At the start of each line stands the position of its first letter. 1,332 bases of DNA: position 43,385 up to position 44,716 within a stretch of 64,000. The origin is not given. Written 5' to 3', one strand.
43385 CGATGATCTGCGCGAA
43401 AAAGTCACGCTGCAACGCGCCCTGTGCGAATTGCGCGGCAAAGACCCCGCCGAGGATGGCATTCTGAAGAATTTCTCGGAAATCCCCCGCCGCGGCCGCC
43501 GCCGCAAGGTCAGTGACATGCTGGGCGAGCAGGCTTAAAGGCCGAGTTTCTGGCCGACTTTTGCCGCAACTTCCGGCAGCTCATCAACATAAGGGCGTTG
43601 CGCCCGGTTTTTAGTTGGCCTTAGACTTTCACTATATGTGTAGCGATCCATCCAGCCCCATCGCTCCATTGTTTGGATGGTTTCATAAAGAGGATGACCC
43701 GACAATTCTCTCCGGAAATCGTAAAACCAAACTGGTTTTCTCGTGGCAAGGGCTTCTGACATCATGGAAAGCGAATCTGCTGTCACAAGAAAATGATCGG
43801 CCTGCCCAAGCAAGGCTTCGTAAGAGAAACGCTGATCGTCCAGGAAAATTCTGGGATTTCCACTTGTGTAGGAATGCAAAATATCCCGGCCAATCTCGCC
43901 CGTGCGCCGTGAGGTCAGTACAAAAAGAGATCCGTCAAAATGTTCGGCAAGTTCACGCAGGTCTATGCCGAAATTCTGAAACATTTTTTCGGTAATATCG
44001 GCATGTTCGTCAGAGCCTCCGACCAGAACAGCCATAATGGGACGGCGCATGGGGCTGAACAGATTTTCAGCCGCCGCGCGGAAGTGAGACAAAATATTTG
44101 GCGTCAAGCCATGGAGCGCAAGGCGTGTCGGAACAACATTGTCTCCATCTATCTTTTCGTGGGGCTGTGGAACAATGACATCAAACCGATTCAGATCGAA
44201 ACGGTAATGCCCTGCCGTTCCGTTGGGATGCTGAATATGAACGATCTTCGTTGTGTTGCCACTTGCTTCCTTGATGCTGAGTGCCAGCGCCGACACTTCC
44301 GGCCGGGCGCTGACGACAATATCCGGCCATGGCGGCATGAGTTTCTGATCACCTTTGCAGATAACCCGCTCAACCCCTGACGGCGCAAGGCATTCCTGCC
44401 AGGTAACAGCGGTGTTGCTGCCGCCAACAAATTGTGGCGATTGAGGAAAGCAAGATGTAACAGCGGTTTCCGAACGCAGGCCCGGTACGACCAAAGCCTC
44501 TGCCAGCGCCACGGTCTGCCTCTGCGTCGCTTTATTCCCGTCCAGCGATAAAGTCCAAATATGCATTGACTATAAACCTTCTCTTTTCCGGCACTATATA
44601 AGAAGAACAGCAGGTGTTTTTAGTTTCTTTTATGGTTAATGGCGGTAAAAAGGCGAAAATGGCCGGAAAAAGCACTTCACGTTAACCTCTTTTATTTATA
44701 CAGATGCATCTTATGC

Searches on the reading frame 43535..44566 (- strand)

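Call 67: search_protein_families(library=pfam, proteins=[window:43535-44566:-], max_evalue=0.0001)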
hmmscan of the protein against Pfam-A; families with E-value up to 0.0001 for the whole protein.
window:43535-44566:- (343 aa): 1 family
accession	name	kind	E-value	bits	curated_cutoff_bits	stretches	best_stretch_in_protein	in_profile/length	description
PF06258.17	Mito_fiss_Elm1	-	2.6e-49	168.4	27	1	15-340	4-303/304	Mitochondrial fission ELM1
